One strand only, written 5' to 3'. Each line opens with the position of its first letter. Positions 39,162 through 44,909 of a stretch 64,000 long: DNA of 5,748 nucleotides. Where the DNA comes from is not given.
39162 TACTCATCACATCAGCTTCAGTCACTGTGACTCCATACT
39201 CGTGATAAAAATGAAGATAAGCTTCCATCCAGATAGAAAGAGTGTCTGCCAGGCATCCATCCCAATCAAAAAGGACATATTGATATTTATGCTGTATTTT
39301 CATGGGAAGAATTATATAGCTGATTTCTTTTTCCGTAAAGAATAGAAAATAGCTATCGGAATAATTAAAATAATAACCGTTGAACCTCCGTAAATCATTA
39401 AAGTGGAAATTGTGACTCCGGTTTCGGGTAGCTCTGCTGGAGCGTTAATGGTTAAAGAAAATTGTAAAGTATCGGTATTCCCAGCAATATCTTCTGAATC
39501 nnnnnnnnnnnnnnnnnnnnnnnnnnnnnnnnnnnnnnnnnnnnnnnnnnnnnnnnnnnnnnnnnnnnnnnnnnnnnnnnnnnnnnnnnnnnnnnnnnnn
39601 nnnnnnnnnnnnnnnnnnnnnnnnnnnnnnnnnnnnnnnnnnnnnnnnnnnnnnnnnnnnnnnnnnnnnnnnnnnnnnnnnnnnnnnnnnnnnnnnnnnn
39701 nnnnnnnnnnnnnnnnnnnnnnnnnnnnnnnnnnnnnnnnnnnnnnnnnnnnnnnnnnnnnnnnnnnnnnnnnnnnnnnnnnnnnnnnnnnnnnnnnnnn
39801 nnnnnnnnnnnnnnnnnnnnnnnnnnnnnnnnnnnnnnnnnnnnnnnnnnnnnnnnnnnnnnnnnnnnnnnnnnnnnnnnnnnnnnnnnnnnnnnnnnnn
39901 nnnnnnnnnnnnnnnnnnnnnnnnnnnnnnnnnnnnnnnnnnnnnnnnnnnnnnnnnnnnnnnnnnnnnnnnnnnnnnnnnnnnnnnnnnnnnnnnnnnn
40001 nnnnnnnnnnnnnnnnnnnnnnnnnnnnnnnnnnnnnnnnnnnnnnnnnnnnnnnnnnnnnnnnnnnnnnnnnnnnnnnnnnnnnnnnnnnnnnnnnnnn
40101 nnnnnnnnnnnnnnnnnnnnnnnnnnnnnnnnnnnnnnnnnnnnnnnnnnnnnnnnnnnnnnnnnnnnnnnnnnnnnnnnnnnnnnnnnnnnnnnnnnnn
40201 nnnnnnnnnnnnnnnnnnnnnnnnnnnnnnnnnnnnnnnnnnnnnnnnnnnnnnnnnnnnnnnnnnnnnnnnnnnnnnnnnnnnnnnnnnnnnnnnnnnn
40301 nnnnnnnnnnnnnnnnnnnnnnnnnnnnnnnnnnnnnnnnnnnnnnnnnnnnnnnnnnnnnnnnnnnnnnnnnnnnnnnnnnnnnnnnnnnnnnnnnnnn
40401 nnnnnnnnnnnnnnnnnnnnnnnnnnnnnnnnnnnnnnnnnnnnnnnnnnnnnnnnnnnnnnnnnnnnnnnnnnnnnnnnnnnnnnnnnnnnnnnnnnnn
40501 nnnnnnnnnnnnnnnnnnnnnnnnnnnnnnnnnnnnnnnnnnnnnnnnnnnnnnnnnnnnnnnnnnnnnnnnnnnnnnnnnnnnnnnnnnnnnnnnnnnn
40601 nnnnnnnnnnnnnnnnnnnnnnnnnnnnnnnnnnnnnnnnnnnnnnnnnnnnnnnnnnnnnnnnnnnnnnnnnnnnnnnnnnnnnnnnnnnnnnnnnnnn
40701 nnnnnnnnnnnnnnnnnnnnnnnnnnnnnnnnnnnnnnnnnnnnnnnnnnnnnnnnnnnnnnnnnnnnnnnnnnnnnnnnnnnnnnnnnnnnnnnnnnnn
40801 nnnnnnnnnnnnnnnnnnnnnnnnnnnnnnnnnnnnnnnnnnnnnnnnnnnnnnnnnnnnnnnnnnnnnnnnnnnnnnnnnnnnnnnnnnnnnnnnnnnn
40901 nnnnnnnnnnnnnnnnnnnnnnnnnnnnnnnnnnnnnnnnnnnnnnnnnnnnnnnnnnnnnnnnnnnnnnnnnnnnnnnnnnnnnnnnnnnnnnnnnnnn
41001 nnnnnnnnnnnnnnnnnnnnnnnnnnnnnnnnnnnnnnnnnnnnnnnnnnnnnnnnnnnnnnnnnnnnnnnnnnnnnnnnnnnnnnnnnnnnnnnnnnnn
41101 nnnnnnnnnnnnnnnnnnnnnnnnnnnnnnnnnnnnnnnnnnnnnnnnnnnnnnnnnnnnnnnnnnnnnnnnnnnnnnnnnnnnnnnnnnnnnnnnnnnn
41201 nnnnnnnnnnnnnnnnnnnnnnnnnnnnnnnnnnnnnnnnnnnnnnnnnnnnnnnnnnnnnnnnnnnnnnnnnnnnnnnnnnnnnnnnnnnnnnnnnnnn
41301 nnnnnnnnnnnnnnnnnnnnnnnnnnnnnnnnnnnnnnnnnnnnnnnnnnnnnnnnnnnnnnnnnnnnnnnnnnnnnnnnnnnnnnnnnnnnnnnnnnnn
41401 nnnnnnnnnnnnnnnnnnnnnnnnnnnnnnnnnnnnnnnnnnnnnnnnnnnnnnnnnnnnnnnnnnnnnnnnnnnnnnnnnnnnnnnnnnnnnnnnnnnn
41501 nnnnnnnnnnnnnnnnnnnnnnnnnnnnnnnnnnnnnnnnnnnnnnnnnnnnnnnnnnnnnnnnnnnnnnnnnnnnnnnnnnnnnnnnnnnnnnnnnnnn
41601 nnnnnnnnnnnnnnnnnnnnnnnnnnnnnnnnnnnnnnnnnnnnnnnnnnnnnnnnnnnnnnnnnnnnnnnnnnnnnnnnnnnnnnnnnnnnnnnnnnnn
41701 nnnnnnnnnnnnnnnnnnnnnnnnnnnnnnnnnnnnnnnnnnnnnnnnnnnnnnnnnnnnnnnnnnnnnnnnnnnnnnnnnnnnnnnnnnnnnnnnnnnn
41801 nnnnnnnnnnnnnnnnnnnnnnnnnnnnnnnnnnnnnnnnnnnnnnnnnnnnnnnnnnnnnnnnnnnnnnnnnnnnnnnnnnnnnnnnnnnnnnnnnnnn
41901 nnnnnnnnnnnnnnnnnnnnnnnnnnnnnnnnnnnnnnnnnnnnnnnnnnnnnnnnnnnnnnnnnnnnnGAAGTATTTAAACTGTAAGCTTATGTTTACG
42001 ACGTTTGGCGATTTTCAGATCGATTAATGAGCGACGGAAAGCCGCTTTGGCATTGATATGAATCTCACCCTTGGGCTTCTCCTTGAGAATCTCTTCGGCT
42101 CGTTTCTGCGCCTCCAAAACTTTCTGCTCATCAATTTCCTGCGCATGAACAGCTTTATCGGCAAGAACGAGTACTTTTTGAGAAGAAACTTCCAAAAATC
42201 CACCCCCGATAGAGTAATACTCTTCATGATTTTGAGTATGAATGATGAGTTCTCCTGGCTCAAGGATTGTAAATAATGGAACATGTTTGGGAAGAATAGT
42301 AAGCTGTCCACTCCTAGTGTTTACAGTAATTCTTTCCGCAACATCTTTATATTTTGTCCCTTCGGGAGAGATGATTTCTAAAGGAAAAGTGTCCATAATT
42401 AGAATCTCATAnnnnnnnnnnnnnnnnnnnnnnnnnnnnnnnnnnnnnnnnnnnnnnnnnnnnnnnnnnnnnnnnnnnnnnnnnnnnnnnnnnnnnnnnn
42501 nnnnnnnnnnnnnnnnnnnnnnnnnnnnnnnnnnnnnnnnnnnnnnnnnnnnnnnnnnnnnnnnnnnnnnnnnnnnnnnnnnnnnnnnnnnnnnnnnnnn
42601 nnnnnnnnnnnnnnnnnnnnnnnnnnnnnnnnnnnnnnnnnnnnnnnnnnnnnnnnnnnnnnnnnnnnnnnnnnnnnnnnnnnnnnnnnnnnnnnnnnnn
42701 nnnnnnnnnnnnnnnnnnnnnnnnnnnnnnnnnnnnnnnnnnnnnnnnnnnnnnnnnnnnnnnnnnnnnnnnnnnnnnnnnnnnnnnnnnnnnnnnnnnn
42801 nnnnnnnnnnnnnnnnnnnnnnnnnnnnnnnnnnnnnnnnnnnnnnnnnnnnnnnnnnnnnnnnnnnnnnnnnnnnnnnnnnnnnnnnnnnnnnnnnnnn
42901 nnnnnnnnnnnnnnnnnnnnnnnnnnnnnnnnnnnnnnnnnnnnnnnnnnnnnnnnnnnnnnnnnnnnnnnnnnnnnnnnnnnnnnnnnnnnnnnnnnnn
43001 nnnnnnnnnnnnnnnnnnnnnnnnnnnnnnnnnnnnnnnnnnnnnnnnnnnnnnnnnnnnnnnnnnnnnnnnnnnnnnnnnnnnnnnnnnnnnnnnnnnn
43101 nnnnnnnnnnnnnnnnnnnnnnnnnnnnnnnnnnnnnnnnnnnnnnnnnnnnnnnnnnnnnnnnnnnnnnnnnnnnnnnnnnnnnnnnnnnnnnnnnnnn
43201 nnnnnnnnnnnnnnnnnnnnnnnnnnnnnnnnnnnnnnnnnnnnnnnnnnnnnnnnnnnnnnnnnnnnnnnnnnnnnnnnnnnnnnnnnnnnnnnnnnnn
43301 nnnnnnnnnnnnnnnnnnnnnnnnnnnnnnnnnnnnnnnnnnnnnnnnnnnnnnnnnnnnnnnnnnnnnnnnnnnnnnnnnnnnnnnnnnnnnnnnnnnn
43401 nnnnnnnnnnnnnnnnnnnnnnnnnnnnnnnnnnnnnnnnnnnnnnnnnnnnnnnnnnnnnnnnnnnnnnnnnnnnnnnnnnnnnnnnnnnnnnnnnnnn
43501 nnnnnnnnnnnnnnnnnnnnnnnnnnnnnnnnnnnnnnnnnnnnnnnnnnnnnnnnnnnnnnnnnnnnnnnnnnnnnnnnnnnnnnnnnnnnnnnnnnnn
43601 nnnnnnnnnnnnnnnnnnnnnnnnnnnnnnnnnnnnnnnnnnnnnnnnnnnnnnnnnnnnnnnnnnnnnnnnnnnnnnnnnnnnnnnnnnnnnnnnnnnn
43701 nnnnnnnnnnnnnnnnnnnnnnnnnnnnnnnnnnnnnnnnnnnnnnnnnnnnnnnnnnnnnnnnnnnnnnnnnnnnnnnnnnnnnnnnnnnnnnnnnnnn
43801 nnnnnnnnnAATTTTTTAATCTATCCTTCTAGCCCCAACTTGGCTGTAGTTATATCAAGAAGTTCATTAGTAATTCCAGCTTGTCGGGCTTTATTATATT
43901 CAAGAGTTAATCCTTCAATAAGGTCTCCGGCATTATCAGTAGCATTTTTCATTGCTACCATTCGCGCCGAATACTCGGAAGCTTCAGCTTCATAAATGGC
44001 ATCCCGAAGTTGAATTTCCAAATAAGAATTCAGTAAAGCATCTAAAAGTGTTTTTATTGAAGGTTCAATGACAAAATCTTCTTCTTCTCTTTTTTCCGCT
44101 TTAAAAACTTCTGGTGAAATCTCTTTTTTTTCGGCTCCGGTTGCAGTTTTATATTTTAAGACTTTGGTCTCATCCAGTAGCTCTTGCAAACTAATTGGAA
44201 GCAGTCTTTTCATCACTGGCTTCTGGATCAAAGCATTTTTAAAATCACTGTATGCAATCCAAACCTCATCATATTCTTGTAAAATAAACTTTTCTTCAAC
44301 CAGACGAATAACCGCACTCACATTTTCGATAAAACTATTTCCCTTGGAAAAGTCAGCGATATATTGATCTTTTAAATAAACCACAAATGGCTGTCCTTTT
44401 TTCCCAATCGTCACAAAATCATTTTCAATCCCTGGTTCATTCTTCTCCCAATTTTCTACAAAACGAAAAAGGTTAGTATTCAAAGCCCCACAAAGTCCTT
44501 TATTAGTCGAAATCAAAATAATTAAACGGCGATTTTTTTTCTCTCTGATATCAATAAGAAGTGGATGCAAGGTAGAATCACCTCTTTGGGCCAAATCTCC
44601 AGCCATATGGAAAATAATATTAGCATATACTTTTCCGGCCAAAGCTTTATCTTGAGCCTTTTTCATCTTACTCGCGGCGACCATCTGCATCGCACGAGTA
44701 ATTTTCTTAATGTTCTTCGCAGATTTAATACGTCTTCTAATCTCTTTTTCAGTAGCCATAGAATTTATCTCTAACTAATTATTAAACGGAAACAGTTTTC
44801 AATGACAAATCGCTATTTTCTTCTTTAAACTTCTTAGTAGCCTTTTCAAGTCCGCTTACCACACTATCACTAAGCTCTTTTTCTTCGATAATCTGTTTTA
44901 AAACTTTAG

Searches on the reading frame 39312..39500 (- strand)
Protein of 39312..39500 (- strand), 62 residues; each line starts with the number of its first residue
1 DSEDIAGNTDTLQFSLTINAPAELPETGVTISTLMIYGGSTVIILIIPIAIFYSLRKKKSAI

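Call 67: search_protein_families(library=pfam, proteins=[window:39312-39500:-], max_evalue=10)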
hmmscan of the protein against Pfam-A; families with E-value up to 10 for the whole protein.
window:39312-39500:- (62 aa): 2 families
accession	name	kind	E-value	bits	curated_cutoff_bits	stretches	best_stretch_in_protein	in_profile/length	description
PF00746.26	Gram_pos_anchor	-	0.0018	18.6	20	1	20-59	5-41/43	LPXTG cell wall anchor motif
PF01098.24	FTSW_RODA_SPOVE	-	0.0066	15.9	26.4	1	24-59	320-354/356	Cell cycle protein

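Call 68: search_protein_families(library=ncbifam, proteins=[window:39312-39500:-], max_evalue=10)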
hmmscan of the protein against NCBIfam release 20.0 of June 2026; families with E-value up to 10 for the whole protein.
window:39312-39500:- (62 aa): 3 families
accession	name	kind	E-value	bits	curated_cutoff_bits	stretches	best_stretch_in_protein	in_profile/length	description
TIGR01167.1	LPXTG_anchor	domain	0.00067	20.2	15.9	1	23-59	1-33/34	LPXTG cell wall anchor domain-containing protein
NF041738.1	GG_III-CTERM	domain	0.0073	16.2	22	1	35-59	2-27/28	GGIII-like transmembrane region-containing protein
NF053819.1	EF0750_LPXTG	subfamily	0.051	14.1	47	1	17-56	65-102/105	EF2685/EF0750 family sortase-dependent surface protein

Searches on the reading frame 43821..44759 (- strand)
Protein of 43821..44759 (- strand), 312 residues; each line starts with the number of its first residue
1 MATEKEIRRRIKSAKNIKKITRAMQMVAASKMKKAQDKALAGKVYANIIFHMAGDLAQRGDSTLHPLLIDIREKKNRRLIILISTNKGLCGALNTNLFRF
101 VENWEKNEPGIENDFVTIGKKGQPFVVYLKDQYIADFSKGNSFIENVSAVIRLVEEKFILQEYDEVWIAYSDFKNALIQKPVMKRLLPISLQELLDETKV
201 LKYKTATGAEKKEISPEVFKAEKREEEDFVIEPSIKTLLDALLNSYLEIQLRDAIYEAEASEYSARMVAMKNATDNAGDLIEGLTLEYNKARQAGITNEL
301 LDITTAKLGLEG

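Call 44: find_encoding_contigs(protein=window:43821-44759:-, flank=10000, max_places=1)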
Protein window:43821-44759:- (312 aa): 23 contigs read that carry it; 1 place shown.
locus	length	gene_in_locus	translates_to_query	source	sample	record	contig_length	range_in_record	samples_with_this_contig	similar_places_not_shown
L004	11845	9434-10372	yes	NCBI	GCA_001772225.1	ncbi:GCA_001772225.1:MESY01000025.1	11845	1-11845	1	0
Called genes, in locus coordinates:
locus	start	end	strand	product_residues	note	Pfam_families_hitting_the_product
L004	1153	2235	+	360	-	PF01300:Sua5_yciO_yrdC, PF02367:TsaE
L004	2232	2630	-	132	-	-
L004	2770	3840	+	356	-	PF22521:HypF_C_2 (faint), PF00814:TsaD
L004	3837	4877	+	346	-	PF04055:Radical_SAM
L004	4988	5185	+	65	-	-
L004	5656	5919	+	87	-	PF09527:ATPase_gene1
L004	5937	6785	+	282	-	PF00119:ATP-synt_A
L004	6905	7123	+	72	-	PF00137:ATP-synt_C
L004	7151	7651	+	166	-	-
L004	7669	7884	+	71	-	PF00213:OSCP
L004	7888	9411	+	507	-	PF02874:ATP-synt_ab_N, PF06745:ATPase (weak), PF00006:ATP-synt_ab, PF00306:ATP-synt_ab_C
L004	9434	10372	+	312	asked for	PF00231:ATP-synt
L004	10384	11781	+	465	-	PF02874:ATP-synt_ab_N, PF00006:ATP-synt_ab, PF22919:ATP-synt_VA_C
